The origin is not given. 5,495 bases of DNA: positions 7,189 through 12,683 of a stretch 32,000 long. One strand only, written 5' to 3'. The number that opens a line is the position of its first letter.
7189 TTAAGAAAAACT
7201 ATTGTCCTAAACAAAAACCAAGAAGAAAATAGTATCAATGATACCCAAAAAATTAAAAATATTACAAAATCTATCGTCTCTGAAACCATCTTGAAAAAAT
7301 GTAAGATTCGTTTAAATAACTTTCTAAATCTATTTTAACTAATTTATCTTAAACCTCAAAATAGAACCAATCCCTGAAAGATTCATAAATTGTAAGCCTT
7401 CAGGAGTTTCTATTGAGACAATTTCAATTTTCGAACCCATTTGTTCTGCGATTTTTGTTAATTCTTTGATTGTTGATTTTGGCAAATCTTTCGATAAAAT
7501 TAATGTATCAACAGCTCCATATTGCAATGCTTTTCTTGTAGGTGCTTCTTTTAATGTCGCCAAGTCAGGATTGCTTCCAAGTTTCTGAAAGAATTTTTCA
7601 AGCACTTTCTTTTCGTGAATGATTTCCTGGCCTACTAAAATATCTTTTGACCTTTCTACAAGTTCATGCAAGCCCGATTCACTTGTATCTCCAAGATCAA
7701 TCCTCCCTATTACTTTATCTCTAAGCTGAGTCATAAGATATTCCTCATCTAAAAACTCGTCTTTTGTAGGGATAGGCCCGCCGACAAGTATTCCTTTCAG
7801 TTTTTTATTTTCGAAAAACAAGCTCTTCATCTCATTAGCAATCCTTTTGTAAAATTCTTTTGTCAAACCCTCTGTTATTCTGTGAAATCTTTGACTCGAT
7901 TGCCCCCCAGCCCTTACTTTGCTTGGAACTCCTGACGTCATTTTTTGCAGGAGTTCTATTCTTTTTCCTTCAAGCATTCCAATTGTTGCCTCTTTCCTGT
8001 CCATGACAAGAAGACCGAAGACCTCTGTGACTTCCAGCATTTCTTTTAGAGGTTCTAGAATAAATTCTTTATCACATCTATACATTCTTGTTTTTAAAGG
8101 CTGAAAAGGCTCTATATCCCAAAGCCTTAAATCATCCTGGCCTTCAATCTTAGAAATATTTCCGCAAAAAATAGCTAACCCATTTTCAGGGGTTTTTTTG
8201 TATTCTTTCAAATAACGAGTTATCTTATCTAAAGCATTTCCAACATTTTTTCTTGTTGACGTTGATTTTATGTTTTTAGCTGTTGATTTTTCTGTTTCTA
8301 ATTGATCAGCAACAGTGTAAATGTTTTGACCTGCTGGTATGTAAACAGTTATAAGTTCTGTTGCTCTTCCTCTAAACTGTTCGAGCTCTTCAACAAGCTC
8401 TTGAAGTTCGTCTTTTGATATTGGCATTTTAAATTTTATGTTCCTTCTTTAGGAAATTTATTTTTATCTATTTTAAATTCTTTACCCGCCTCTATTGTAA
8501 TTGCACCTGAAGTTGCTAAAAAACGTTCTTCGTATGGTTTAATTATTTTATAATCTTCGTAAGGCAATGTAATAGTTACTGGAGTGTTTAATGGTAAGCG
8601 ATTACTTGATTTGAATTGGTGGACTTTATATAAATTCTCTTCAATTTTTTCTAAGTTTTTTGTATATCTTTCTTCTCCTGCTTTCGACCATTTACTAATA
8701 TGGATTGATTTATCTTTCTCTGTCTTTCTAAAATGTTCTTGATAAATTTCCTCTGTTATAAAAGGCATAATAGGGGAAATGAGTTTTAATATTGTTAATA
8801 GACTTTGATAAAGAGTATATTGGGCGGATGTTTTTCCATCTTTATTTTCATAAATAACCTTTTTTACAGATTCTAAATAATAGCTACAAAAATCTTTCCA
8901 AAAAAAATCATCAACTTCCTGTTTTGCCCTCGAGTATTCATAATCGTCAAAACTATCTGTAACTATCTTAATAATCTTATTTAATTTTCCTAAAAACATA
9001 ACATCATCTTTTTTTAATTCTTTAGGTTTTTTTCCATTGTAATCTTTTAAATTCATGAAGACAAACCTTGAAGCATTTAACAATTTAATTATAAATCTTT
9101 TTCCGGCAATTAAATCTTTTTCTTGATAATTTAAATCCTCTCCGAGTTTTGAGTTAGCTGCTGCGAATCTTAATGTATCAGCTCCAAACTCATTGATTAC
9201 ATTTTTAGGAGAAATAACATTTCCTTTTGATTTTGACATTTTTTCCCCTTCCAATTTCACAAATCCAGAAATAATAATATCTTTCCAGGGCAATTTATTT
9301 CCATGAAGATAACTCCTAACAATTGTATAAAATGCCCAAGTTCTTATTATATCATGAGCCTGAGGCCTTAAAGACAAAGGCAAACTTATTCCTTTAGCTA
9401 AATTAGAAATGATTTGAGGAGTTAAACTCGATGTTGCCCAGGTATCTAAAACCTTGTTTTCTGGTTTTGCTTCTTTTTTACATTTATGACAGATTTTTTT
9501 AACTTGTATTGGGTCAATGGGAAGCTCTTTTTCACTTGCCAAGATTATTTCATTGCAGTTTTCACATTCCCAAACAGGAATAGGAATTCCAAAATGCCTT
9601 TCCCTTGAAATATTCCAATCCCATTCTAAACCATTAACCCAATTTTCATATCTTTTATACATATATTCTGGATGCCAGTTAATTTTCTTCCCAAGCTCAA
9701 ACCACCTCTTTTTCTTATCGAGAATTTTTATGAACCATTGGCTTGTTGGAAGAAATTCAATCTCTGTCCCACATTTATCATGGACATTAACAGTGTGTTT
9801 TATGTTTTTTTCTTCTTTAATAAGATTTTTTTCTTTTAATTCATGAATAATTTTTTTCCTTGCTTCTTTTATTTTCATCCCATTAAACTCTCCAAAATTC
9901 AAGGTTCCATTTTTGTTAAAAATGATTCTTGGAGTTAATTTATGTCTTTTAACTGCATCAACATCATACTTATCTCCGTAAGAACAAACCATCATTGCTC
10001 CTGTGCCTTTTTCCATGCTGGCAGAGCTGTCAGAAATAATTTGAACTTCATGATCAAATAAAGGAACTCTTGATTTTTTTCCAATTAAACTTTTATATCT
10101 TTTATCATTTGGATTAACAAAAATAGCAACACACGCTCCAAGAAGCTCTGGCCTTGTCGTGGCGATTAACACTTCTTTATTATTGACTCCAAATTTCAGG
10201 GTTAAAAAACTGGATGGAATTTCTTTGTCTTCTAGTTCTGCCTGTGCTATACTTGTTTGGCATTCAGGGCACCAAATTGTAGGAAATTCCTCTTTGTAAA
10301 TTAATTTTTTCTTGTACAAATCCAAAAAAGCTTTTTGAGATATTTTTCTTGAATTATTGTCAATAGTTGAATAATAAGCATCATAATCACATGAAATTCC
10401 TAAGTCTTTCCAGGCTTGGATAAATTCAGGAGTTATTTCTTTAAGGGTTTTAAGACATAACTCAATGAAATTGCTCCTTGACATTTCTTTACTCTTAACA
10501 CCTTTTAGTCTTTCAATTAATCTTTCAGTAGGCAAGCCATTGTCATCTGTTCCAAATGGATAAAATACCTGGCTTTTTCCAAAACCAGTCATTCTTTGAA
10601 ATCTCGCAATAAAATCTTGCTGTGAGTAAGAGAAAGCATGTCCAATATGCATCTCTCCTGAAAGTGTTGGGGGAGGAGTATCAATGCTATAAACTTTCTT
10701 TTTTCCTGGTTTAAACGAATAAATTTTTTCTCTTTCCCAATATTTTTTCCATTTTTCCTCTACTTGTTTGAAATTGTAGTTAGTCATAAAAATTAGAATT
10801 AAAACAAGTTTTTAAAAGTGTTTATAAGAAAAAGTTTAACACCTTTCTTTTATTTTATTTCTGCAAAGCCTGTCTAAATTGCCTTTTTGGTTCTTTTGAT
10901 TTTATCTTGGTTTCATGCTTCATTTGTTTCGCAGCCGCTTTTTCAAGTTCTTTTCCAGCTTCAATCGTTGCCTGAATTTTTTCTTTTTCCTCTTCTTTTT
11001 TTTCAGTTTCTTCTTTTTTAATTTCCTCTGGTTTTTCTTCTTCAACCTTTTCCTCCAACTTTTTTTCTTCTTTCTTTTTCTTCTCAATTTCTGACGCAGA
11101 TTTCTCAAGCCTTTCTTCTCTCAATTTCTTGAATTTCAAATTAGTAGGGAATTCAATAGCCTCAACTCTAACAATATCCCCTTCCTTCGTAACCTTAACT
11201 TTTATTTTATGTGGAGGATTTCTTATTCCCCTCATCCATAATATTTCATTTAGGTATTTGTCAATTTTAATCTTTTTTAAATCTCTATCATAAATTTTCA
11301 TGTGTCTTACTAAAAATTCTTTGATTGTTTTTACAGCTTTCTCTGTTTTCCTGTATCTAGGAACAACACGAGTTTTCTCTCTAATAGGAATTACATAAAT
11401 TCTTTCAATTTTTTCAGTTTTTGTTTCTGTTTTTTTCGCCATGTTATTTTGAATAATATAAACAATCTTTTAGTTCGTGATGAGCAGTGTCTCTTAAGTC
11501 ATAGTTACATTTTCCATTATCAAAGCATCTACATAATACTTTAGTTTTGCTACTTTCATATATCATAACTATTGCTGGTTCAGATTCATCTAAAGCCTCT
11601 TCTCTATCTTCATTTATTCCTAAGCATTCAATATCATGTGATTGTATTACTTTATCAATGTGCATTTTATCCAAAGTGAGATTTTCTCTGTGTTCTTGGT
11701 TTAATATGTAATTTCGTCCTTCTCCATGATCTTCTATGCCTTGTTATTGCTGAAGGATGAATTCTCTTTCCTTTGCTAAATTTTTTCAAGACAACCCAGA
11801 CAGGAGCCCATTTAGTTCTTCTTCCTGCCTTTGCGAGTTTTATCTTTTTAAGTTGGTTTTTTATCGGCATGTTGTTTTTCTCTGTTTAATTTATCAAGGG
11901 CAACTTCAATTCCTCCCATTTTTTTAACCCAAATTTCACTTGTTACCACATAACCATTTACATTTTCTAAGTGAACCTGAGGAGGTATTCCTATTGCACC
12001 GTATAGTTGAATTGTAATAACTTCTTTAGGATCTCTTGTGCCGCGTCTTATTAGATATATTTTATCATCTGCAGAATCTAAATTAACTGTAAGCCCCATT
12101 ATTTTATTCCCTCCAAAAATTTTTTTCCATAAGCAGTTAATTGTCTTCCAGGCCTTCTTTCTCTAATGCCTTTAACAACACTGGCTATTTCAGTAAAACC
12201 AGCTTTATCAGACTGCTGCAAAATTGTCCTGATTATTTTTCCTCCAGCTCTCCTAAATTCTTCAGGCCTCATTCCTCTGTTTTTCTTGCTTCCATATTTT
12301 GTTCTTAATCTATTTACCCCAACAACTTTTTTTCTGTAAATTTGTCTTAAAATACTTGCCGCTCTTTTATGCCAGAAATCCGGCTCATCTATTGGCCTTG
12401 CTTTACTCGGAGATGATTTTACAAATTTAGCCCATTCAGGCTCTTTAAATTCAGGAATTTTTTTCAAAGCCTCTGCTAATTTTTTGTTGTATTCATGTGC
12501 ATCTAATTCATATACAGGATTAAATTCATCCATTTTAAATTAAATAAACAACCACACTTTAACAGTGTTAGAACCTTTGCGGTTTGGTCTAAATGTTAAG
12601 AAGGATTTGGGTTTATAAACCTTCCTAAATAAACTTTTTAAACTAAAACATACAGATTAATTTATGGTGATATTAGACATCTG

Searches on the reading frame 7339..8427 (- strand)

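Call 9: search_protein_families(library=pfam, proteins=[window:7339-8427:-], max_evalue=0.01)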
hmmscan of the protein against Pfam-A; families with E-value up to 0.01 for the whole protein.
window:7339-8427:- (362 aa): 5 families
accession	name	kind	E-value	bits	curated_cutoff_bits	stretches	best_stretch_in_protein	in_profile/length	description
PF03464.20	eRF1_2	-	1.1e-36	126.5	27.1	1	137-264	2-131/133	eRF1 domain 2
PF03465.20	eRF1_3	-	5.1e-19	69.2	25.8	1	269-361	1-106/106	eRF1 domain 3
PF03463.20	eRF1_1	-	1.6e-16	60.9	23.8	1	13-131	5-123/123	eRF1 domain 1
PF18854.6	baeRF_family10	-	9.7e-14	52.3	27.1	1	124-250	3-131/143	Bacterial archaeo-eukaryotic release factor family 10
PF18859.6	acVLRF1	-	7.2e-11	42.9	27.1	1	140-260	5-124/130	Actinobacteria/chloroflexi VLRF1 release factor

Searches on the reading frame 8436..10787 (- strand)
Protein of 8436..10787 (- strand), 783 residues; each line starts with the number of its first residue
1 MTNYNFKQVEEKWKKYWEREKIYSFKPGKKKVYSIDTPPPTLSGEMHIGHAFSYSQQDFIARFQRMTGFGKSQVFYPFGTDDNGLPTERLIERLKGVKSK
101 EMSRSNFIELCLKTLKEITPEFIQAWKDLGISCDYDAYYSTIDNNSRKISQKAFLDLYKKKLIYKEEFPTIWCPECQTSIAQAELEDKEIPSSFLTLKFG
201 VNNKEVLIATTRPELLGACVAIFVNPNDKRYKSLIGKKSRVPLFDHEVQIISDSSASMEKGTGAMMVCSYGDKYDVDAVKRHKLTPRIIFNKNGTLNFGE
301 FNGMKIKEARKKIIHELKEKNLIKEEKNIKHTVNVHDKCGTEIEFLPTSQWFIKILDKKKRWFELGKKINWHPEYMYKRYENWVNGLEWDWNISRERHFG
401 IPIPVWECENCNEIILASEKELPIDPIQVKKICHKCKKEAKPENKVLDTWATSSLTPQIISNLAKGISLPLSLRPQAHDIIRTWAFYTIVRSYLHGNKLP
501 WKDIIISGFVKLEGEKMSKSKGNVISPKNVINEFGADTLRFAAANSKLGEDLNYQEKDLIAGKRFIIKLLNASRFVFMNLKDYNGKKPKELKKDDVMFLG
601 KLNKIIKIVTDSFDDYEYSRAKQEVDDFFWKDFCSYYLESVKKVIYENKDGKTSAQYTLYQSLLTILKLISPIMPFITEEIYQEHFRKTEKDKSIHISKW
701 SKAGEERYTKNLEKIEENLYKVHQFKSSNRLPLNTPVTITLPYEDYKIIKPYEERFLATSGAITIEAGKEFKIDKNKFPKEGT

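Call 9: search_protein_families(library=pfam, proteins=[window:8436-10787:-], max_evalue=0.01)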
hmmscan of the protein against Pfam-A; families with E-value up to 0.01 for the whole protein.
window:8436-10787:- (783 aa): 5 families
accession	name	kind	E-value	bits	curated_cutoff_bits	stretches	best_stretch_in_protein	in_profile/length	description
PF00133.28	tRNA-synt_1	-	5.1e-77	259.8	22.7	1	13-554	2-413/414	tRNA synthetases class I (I, L, M and V)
PF08264.19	Anticodon_1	-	1.3e-33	116.4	25.1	1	598-739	4-146/148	Anticodon-binding domain of tRNA ligase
PF09334.17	tRNA-synt_1g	-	6e-28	98.1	20.1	2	35-184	3-134/391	tRNA synthetases class I (M)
PF01406.26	tRNA-synt_1e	-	8.2e-10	39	27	1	505-560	242-297/301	tRNA synthetases class I (C) catalytic domain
PF01921.24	tRNA-synt_1f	-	0.00085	18.8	27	1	510-551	275-317/360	tRNA synthetases class I (K)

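Call 20: find_encoding_contigs(protein=window:8439-10787:-, flank=2000, max_places=3)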
Protein window:8439-10787:- (783 aa): no gene with exactly this product is on record in the collection.

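Call 36: find_homologous_proteins(query=window:8439-10787:-, max_evalue=1e-50)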
Query window:8439-10787:- (783 aa): 8000 proteins with E <= 1e-50 among 8000 candidates; the best 120 are listed.
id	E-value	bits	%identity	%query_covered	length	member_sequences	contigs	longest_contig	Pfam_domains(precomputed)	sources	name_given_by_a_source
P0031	0.0e+0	1806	100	100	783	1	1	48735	PF09334.18,PF01406.26,PF08264.20,PF00133.29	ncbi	-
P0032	0.0e+0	1411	76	100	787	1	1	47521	PF09334.18,PF01406.26,PF08264.20,PF01921.25,PF00133.29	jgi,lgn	jgi:valyl-tRNA synthetase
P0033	0.0e+0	1255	68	100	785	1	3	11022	PF09334.18,PF01406.26,PF08264.20,PF00133.29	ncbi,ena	ncbi:MAG: valine--tRNA ligase [Nanoarchaeota archaeon]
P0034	0.0e+0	1250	68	99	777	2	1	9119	PF09334.18,PF01406.26,PF08264.20,PF00133.29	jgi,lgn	-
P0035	0.0e+0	1212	67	99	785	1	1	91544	PF09334.18,PF01406.26,PF08264.20,PF00133.29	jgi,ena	-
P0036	0.0e+0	1208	68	98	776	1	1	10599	PF09334.18,PF01406.26,PF08264.20,PF00133.29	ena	-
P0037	0.0e+0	1203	67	98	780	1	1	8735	PF09334.18,PF01406.26,PF08264.20,PF00133.29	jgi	-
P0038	0.0e+0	1201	67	99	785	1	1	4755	PF09334.18,PF01406.26,PF08264.20,PF00133.29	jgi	jgi:valyl-tRNA synthetase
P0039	0.0e+0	1200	68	99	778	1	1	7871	PF09334.18,PF01406.26,PF08264.20,PF01921.25,PF00133.29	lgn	-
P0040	0.0e+0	1198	67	99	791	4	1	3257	PF09334.18,PF01406.26,PF08264.20,PF00133.29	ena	-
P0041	0.0e+0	1196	67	99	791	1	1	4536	PF09334.18,PF01406.26,PF08264.20,PF00133.29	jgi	jgi:valyl-tRNA synthetase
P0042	0.0e+0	1196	69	95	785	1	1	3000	PF09334.18,PF01406.26,PF08264.20,PF00133.29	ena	-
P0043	0.0e+0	1195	69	95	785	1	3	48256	PF09334.18,PF01406.26,PF08264.20,PF00133.29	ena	-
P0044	0.0e+0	1193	67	98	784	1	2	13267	PF09334.18,PF01406.26,PF08264.20,PF00133.29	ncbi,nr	ncbi:valine--tRNA ligase [Candidatus Pacearchaeota archaeon]|nr:valine--tRNA ligase [Candidatus Pace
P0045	0.0e+0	1190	66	99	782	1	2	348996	PF09334.18,PF01406.26,PF08264.20,PF00133.29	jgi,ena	-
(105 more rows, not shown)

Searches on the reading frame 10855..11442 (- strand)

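Call 9: search_protein_families(library=pfam, proteins=[window:10855-11442:-], max_evalue=0.01)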
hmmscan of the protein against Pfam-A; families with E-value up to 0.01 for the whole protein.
window:10855-11442:- (195 aa): 1 family
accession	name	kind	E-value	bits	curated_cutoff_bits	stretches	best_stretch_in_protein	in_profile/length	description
PF01198.24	Ribosomal_L31e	-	4.7e-12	46.4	25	1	12-86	3-72/82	Ribosomal protein L31e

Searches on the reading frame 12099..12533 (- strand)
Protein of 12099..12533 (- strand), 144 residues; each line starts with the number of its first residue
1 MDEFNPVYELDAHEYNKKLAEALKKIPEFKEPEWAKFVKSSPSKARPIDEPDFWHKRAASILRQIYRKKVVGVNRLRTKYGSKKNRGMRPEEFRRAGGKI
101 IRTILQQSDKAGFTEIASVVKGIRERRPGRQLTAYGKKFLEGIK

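Call 34: search_protein_families(library=pfam, proteins=[window:12099-12533:-], max_evalue=0.1)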
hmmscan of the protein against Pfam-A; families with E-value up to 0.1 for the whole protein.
window:12099-12533:- (144 aa): 1 family
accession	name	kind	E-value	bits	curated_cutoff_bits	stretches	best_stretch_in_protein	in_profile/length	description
PF01090.25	Ribosomal_S19e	-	1.1e-36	126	29.4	1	7-143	2-130/137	Ribosomal protein S19e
